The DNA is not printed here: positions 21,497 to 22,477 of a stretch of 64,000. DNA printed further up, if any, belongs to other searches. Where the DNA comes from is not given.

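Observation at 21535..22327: Phage sigma factor gene driven by a near-consensus host-type promoter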

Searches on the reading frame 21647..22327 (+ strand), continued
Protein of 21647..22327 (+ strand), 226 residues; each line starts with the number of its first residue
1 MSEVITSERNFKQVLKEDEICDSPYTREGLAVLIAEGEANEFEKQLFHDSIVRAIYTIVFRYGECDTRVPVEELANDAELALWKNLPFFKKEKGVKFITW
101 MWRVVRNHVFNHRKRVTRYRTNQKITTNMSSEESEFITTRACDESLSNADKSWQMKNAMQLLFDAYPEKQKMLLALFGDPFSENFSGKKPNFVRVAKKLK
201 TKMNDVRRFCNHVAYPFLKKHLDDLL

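Call 34: predict_structure(alignment_id=A1)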
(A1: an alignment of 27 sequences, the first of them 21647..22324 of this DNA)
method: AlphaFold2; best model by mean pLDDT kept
length: 226 residues; sequences in the alignment: 27
mean_pLDDT: 85.1   pTM: 0.53
mean pLDDT of the five models: 85.1, 85.1, 84.9, 84.7, 84.3
residues with pLDDT >= 90: 147; 70-90: 28; 50-70: 31; < 50: 20
segments of 3 or more residues with pLDDT < 50: 10-16, 136-143
pLDDT, mean of each block of 10 residues (from residue 1): 54 50 86 97 97 97 78 96 98 96 97 91 69 47 57 92 97 96 89 97 98 96 77
secondary structure, 60 per line:
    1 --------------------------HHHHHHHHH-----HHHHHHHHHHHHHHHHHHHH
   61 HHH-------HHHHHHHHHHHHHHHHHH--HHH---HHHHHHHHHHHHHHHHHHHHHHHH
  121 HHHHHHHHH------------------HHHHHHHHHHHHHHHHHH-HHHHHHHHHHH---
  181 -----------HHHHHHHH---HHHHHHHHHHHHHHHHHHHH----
elements in order: H27-35 H41-63 H71-88 H97-129 H148-165 H167-177 H192-199 H203-222

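Call 39: fold_search(model_id=the predicted structure, library=pdb)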
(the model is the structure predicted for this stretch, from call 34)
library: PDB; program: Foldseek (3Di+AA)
matches with E <= 10: 170; with E <= 0.001: 1
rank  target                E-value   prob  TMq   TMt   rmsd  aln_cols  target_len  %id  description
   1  9a58_A                7.0e-04  1.00  0.33  0.22  25.8       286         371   17  Integrative model of SIGA-RPOC by crosslinking MS and deep learning (released 2024-09-18)
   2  8hkc_E                2.0e-03  1.00  0.30  0.26  23.2       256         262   14  Cryo-EM structure of E. coli RNAP sigma32 complex (released 2023-05-31)
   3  7xl3_F                2.6e-03  1.00  0.33  0.27  14.8       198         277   16  Cryo-EM structure of Pseudomonas aeruginosa RNAP sigmaS holoenzyme complexes with transcription factor SutA (open lobe (released 2022-07-27)
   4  6kj6_F                4.2e-03  1.00  0.32  0.27  14.4       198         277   16  cryo-EM structure of Escherichia coli Crl transcription activation complex (released 2020-01-01)
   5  6kop_F                4.4e-03  1.00  0.25  0.34  20.6       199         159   18  Mycobacterium tuberculosis initial transcription complex comprising sigma H and 5'-OH RNA of 9 nt (released 2020-03-11)
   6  6omf_F                6.9e-03  1.00  0.33  0.28  23.1       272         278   14  CryoEM structure of SigmaS-transcription initiation complex with activator Crl (released 2019-08-28)
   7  9a4r_A                8.1e-03  1.00  0.38  0.39  15.8       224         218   13  Integrative model of RPSH-RPOB by crosslinking MS and deep learning (released 2024-09-18)
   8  5ipl_F                8.1e-03  1.00  0.31  0.26  15.2       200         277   16  SigmaS-transcription initiation complex with 4-nt nascent RNA (released 2016-03-30)
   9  6kon_F                1.1e-02  0.99  0.26  0.32  20.1       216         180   19  Mycobacterium tuberculosis initial transcription complex comprising sigma H and 5'-OH RNA of 5 nt (released 2020-03-11)
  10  9m9e_F                1.3e-02  1.00  0.30  0.38  14.0       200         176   14  Structural Basis of Pausing During Transcription Initiation in Mycobacterium tuberculosis (released 2026-01-14)
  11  9a50_A                1.5e-02  1.00  0.33  0.29  12.1       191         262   12  Integrative model of RPSB-RPOC by crosslinking MS and deep learning (released 2024-09-18)
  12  9dvs_G                1.5e-02  0.99  0.27  0.26  16.8       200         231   14  CryoEM structure of Syn7942 RNAP-SigA holoenzyme (released 2025-10-15)
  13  9dvu_G                1.7e-02  0.99  0.27  0.20  16.8       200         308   14  CryoEM structure of RpaA bound to PkaiBC DNA and Syn7942 RNAP-SigA holoenzyme (released 2025-10-15)
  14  7p5x_AF               1.7e-02  0.98  0.30  0.22  22.8       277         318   12  Mycobacterial RNAP with transcriptional activator PafBC (released 2021-12-22)
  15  7ckq_F                1.9e-02  1.00  0.32  0.27  14.8       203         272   17  The cryo-EM structure of B. subtilis BmrR transcription activation complex (released 2020-12-16)
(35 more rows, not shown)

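Call 60: find_encoding_contigs(protein=P0003, flank=6000, max_places=2)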
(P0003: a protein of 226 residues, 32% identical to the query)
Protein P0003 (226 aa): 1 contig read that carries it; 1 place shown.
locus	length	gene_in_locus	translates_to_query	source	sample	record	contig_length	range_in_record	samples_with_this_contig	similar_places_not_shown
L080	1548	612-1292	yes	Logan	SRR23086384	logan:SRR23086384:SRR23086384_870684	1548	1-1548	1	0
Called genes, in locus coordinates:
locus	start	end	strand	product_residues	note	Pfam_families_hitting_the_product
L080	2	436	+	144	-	?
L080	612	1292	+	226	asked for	-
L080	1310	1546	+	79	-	?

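Call 61: find_encoding_contigs(protein=P0006, flank=6000, max_places=2)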
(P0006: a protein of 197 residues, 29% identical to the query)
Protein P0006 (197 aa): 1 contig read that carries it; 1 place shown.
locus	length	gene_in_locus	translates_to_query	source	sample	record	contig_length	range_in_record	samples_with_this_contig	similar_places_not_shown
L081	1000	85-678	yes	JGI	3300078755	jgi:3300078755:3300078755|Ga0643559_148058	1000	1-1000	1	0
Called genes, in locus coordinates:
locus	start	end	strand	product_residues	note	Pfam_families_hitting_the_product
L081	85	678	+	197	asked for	PF04542:Sigma70_r2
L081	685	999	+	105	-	?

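Call 62: find_encoding_contigs(protein=P0007, flank=6000, max_places=2)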
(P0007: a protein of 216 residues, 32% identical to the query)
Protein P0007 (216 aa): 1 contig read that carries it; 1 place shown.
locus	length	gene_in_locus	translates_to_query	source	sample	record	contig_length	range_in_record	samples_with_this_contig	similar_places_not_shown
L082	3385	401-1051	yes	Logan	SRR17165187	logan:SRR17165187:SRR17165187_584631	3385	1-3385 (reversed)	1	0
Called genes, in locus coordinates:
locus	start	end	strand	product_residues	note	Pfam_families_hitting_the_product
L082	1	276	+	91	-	?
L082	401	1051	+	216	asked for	-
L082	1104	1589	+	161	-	-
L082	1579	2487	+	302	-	PF00270:DEAD, PF04851:ResIII, PF00271:Helicase_C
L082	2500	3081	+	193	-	PF03167:UDG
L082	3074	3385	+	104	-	?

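Call 63: find_encoding_contigs(protein=P0009, flank=6000, max_places=2)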
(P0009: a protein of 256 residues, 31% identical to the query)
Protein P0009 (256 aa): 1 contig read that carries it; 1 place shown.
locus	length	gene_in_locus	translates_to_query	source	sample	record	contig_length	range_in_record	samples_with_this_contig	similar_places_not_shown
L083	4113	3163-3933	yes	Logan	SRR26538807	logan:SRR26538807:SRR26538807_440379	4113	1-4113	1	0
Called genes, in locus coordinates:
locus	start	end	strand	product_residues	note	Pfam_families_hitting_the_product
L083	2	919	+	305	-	?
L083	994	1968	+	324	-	-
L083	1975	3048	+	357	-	PF13662:Toprim_4, PF13155:Toprim_2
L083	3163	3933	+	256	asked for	PF04542:Sigma70_r2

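Call 64: find_encoding_contigs(protein=P0012, flank=6000, max_places=2)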
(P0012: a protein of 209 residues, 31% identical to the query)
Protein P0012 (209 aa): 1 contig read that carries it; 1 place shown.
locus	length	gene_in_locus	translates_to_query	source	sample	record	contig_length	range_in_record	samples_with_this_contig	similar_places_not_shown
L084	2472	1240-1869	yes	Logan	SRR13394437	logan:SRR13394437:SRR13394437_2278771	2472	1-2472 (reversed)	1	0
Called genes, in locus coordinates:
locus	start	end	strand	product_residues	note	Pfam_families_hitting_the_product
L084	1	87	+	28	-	?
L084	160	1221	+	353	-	PF13662:Toprim_4 (weak), PF13155:Toprim_2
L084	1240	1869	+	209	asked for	PF04542:Sigma70_r2 (weak)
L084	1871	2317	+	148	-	-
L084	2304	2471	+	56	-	?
